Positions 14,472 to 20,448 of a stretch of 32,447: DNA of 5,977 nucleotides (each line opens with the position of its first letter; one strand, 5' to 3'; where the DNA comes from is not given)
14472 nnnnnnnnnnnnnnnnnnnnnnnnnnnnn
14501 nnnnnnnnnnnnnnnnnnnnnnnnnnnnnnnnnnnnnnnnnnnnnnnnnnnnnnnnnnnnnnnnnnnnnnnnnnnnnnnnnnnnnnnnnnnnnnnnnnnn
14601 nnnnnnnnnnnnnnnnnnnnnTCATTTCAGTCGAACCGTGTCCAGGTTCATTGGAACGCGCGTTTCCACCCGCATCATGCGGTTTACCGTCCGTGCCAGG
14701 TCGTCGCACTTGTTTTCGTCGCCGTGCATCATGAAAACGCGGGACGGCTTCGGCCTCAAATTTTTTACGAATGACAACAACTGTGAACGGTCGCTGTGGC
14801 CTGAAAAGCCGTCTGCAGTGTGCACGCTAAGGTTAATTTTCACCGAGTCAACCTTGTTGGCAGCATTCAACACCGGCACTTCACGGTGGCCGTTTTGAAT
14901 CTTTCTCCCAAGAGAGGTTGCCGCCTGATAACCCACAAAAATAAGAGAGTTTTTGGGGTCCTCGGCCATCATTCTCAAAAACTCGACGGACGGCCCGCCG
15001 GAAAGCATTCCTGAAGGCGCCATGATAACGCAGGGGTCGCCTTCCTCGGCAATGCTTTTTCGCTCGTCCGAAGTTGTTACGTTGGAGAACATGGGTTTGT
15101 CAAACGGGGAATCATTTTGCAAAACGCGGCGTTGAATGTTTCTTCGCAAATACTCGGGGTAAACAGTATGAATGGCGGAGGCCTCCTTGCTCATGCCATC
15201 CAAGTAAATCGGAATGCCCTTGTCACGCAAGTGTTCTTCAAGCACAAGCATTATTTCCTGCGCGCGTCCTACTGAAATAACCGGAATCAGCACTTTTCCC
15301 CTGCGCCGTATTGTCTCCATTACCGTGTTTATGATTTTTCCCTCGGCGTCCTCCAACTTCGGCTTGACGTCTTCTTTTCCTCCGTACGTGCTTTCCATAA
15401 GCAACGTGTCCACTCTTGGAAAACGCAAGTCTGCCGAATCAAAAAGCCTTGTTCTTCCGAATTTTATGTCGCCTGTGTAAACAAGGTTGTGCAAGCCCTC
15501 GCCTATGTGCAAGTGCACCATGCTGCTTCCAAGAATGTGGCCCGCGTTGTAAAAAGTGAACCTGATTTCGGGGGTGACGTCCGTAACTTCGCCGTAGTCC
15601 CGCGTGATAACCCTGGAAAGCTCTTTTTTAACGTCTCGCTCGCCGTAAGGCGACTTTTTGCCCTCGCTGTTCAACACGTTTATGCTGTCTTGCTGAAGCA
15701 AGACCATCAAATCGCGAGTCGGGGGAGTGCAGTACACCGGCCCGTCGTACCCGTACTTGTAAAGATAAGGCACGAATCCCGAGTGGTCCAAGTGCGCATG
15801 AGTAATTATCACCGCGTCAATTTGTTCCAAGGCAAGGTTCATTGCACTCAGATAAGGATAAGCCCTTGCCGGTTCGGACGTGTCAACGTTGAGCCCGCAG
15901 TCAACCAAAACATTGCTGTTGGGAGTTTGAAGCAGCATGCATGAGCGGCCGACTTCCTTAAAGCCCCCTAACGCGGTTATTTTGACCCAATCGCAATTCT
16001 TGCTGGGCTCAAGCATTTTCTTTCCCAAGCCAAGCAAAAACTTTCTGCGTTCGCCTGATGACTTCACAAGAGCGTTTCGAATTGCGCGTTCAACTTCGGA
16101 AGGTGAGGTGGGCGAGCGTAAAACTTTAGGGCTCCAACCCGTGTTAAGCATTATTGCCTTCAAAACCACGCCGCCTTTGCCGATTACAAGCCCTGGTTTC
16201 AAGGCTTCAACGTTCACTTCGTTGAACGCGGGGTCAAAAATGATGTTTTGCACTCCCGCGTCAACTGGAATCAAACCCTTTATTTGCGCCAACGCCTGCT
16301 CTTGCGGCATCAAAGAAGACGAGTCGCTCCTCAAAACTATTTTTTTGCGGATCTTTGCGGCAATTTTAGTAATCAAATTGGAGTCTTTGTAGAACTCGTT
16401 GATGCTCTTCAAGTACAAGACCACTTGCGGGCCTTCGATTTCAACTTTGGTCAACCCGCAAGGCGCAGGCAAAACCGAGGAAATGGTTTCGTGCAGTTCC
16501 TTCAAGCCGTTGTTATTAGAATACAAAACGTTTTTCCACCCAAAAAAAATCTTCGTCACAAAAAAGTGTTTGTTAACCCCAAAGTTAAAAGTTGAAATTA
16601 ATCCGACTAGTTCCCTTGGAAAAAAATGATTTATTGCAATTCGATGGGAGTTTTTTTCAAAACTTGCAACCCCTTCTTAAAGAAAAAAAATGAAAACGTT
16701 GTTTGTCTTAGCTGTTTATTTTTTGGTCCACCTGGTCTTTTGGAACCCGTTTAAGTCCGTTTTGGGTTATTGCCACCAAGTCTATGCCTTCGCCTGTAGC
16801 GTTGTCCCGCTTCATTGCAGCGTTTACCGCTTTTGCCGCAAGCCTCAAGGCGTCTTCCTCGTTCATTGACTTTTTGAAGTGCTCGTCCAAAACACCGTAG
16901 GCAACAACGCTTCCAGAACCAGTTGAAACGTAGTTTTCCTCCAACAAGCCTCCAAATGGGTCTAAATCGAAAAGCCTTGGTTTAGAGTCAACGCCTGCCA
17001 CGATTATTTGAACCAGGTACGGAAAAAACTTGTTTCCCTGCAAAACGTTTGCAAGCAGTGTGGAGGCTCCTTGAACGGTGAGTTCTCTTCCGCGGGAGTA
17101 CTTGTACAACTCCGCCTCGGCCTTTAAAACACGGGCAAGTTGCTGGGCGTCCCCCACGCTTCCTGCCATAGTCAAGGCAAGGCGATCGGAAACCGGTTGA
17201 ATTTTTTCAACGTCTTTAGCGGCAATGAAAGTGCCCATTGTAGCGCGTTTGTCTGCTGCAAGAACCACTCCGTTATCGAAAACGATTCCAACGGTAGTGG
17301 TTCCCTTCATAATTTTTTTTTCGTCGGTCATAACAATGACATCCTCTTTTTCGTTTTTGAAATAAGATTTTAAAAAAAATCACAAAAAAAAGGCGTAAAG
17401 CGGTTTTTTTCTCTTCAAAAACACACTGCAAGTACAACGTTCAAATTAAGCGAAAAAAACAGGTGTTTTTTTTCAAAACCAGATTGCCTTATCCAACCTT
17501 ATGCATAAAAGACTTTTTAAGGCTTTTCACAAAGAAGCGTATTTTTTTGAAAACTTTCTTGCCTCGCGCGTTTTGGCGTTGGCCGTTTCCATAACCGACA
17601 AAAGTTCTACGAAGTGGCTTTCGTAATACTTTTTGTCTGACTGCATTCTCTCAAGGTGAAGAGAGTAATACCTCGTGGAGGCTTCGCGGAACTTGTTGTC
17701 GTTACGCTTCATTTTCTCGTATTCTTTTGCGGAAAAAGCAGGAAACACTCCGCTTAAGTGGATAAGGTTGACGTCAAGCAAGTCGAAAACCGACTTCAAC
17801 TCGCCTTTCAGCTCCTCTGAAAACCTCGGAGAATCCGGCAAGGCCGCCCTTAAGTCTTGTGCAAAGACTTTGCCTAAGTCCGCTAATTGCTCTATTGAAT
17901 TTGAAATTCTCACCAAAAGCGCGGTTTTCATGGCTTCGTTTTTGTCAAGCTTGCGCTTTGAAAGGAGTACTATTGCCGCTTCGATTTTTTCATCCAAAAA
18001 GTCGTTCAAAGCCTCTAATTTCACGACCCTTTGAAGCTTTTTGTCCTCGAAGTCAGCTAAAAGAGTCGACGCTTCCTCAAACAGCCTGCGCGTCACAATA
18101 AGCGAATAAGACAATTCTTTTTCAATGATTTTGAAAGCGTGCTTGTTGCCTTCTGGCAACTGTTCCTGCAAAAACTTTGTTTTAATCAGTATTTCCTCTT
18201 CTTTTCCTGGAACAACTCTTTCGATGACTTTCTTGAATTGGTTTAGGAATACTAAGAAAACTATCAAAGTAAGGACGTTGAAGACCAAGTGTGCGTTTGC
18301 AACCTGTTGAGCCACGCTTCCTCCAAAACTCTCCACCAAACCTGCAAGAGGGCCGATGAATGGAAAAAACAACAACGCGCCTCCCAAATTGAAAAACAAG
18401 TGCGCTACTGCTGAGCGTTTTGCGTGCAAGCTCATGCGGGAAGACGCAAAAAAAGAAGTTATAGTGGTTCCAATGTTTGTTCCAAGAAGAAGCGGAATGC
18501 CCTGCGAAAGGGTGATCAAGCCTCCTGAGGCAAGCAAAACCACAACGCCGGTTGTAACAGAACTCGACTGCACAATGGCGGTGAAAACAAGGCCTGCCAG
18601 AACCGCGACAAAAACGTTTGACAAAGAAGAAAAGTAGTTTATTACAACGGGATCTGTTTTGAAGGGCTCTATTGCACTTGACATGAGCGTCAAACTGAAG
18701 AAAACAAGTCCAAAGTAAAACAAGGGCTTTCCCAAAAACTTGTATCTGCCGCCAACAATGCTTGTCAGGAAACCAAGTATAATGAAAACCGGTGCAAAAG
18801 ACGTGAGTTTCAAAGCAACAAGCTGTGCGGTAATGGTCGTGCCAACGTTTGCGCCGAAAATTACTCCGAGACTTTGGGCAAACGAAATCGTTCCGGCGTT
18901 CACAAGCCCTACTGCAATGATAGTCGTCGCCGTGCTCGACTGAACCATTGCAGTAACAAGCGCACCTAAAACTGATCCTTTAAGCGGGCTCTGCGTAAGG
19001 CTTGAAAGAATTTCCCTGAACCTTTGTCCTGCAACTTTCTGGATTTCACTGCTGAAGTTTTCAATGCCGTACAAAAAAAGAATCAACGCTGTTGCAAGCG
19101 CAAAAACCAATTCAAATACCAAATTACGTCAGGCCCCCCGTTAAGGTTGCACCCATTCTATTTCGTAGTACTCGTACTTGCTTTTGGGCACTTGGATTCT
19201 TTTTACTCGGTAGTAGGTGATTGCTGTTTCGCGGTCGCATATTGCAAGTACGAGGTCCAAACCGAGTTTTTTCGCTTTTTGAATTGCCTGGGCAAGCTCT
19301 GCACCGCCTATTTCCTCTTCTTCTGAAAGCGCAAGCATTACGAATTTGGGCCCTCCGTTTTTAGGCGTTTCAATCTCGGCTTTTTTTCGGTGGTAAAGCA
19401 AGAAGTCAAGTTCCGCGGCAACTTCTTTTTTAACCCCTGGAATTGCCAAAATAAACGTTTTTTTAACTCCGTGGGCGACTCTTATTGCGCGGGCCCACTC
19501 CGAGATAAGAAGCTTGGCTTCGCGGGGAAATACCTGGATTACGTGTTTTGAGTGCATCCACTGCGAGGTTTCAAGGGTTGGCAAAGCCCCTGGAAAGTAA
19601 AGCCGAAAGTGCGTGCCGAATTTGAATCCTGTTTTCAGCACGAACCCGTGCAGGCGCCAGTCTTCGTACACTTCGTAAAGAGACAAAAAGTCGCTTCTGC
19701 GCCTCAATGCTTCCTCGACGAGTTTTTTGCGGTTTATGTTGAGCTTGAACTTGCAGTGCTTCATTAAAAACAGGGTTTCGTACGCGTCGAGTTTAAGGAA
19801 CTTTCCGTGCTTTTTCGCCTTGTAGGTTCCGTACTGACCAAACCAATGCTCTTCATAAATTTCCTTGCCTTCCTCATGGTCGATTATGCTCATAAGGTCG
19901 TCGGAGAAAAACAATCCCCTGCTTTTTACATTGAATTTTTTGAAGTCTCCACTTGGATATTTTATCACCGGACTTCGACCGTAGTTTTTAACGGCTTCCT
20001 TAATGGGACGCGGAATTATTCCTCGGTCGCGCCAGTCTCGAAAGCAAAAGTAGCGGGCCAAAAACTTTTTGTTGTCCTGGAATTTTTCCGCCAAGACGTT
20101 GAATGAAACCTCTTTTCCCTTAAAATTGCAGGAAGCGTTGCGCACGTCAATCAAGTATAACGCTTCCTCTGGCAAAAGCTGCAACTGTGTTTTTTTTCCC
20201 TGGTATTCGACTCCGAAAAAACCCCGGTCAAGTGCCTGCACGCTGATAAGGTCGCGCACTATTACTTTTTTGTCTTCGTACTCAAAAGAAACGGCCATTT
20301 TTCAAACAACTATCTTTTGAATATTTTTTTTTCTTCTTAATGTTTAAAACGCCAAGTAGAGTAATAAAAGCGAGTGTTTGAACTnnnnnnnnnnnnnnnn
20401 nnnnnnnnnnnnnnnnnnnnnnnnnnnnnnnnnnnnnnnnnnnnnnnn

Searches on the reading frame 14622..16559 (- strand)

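Call 9: search_protein_families(library=pfam, max_evalue=0.001, proteins=[window:14622-16559:-])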
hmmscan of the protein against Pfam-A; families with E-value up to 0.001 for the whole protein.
window:14622-16559:- (645 aa): 7 families
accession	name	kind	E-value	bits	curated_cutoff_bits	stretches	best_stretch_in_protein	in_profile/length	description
PF10996.14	Beta-Casp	-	2.6e-31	109.1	27.7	1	433-554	1-120/120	Beta-Casp domain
PF00753.33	Lactamase_B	-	1.4e-17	64.7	22.7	1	204-376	5-161/196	Metallo-beta-lactamase superfamily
PF17214.9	KH_TffA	-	2e-17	63.4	22.6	1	17-83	2-68/68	Transcription termination factor FttA, KH domain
PF07521.17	RMMBL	-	6e-17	61.8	21.6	1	573-636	2-63/63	Zn-dependent metallo-hydrolase RNA specificity domain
PF16661.11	Lactamase_B_6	-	1.6e-13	50.9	27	1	209-378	1-175/193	Metallo-beta-lactamase superfamily domain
PF12706.13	Lactamase_B_2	-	3.9e-11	43.4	27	1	216-392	2-166/200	Beta-lactamase superfamily domain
PF13483.12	Lactamase_B_3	-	0.00024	21.6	24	1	203-260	5-50/160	Beta-lactamase superfamily domain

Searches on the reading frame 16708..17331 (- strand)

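Call 9: search_protein_families(library=pfam, max_evalue=0.001, proteins=[window:16708-17331:-])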
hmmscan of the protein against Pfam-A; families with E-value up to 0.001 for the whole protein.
window:16708-17331:- (207 aa): 1 family
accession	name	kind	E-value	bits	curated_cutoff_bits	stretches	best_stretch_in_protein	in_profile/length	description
PF00227.31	Proteasome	-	4.2e-57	193.3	22.4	1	8-187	2-188/189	Proteasome subunit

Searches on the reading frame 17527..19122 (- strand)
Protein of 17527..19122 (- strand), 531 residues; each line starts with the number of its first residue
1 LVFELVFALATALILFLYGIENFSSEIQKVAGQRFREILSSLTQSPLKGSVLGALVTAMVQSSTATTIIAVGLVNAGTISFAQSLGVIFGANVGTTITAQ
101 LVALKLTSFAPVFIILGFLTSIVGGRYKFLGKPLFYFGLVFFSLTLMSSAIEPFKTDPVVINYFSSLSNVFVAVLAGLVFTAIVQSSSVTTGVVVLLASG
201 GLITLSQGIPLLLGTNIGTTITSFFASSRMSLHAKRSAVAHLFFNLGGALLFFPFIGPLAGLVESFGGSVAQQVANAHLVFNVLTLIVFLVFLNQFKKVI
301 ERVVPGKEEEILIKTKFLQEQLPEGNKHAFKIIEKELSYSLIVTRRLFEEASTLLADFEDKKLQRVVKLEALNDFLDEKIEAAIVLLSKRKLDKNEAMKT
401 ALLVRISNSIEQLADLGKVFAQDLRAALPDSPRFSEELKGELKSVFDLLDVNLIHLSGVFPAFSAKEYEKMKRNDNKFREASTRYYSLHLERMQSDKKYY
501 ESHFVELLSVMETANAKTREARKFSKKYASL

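Call 9: search_protein_families(library=pfam, max_evalue=0.001, proteins=[window:17527-19122:-])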
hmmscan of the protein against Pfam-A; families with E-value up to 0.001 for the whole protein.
window:17527-19122:- (531 aa): 1 family
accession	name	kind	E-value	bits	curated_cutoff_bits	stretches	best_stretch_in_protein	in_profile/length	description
PF02690.20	Na_Pi_cotrans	-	7.6e-58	194.8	29.1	2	15-148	1-136/137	Na+/Pi-cotransporter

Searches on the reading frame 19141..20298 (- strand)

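Call 9: search_protein_families(library=pfam, max_evalue=0.001, proteins=[window:19141-20298:-])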
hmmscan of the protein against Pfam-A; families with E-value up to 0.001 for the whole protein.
window:19141-20298:- (385 aa): 3 families
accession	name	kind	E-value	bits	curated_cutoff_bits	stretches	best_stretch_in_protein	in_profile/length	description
PF01974.23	tRNA_int_endo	-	7.6e-26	90.5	27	1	204-288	1-78/85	tRNA intron endonuclease, catalytic C-terminal domain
PF02778.19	tRNA_int_endo_N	-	4.7e-12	45.7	21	2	131-193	5-61/67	tRNA intron endonuclease, N-terminal domain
PF12928.12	tRNA_int_end_N2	-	2.7e-05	24.6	24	0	33-51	44-61/69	tRNA-splicing endonuclease subunit sen54 N-term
